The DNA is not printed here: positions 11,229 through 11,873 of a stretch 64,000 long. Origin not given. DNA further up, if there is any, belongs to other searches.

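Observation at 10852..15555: Low-GC three-gene cassette: Cys-repeat secreted protein plus two large uncharacterised polytopic membrane proteins (candidate novel envelope system)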

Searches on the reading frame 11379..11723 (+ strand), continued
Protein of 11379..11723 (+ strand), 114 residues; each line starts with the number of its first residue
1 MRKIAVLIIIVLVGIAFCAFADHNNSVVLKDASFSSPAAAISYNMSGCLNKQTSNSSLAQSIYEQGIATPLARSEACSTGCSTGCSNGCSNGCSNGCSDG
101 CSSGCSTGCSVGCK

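Call 65: find_encoding_contigs(protein=P0138, flank=8000, max_places=3)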
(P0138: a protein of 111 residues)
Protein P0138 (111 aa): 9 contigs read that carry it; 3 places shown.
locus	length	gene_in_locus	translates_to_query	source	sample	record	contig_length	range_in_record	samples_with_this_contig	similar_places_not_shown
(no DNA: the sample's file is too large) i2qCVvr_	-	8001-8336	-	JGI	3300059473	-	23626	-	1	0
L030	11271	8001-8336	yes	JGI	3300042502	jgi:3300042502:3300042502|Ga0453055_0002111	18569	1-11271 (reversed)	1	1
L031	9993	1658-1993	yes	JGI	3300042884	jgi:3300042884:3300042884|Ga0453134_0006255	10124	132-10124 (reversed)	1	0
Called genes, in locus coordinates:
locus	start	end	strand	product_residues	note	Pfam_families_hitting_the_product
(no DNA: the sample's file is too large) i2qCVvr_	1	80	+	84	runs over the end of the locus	-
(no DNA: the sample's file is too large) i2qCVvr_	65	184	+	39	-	-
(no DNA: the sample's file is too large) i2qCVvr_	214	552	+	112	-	-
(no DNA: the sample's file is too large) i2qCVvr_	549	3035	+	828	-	PF22548:AEP-TOTE, PF21686:LigD_Prim-Pol (weak), PF08707:PriCT_2 (weak), PF08706:D5_N, PF19263:DUF5906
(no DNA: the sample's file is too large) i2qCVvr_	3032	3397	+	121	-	-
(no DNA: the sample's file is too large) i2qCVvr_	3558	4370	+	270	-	-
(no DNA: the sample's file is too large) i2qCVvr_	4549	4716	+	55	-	-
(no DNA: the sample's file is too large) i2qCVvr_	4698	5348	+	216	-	PF12773:DZR (faint), PF18912:DZR_2 (faint)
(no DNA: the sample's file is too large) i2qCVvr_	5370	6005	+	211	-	-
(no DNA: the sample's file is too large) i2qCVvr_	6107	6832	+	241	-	-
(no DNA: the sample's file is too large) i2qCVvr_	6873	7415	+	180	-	-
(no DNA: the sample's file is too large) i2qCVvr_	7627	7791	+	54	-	PF13683:rve_3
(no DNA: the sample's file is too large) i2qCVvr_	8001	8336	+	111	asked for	-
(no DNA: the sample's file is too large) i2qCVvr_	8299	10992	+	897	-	PF09822:ABC_transp_aux (weak), PF14258:DUF4350 (weak)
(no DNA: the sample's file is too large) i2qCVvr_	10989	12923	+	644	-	-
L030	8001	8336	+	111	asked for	-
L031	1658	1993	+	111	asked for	-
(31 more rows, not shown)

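Call 79: list_cluster_members(proteins=[P0145, P0147, P0067, P0068, P0140, P0079, P0112, P0168, P0153, P0123])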
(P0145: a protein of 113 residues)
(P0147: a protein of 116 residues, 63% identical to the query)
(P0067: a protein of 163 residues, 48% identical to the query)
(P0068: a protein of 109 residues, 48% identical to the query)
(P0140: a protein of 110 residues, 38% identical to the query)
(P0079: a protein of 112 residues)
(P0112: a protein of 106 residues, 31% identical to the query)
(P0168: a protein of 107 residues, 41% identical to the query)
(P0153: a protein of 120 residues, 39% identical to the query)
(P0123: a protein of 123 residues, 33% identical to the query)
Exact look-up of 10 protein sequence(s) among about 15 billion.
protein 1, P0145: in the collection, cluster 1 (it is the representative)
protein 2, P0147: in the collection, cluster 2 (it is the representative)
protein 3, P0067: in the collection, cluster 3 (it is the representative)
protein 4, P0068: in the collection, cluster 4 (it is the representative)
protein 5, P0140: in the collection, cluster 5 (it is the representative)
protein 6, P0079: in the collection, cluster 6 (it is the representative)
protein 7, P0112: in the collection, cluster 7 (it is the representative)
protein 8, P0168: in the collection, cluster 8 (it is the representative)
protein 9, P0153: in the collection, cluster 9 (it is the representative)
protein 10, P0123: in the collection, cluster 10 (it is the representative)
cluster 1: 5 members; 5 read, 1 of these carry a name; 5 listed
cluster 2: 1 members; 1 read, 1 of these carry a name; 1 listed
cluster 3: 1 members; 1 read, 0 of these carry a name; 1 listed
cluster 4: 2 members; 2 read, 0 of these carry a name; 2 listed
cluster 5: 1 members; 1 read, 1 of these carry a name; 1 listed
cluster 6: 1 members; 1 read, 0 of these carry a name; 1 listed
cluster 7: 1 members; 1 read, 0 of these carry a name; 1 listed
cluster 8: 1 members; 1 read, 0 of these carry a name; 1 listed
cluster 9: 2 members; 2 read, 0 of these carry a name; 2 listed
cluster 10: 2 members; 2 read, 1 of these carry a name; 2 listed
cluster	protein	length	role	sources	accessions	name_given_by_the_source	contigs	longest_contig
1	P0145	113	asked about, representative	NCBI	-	-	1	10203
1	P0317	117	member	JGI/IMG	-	hypothetical protein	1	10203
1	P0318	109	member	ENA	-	-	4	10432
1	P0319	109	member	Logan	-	-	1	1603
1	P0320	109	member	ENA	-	-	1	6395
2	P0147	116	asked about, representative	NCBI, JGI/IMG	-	hypothetical protein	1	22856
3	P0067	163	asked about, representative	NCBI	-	-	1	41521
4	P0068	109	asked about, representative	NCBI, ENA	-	-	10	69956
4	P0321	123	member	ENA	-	-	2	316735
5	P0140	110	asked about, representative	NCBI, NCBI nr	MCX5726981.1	MAG: hypothetical protein NT030_07425 [Candidatus Saganbacteria bacterium] | hypothetical protein [Candidatus Saganbacteria bacterium]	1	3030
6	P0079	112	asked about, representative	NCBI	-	-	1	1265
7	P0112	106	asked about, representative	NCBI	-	-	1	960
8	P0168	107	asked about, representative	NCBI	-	-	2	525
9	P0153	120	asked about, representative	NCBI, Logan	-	-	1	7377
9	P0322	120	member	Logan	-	-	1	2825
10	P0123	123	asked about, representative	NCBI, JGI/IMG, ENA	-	-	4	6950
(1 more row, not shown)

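Call 80: search_dna_similar(query=L022:2625-5183:+, collection=plasmids, mode=protein, max_rows=15)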
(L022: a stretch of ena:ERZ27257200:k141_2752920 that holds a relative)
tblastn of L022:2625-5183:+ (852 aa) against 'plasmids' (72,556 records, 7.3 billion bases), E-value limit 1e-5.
No match.

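Call 87: search_protein_families(library=pfam, proteins=[P0134], max_evalue=1)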
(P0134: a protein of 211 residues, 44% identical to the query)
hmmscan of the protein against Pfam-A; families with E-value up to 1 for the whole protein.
P0134 (211 aa): 0 families

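Call 104: find_encoding_contigs(protein=P0067, flank=8000, max_places=2)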
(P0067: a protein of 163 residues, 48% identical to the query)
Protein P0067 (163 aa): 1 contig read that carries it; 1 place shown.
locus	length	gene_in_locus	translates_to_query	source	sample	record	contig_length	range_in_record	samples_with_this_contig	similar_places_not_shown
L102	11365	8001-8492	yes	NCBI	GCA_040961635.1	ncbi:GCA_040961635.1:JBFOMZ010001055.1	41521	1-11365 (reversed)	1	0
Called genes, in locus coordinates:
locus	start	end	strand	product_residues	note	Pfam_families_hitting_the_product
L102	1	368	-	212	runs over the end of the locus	PF03692:CxxCxxCC (faint)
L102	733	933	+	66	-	PF00872:Transposase_mut (weak)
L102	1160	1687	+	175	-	-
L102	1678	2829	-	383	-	-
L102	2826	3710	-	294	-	PF00069:Pkinase, PF07714:PK_Tyr_Ser-Thr, PF17667:Pkinase_fungal (weak)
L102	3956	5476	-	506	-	PF09903:DUF2130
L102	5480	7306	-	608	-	PF02463:SMC_N (weak), PF11398:DUF2813 (weak), PF13175:AAA_15, PF13476:AAA_23, PF13304:AAA_21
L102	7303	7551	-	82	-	-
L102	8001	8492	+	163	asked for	-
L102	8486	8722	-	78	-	-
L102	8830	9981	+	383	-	-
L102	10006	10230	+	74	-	-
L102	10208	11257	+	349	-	PF09822:ABC_transp_aux, PF14258:DUF4350 (weak)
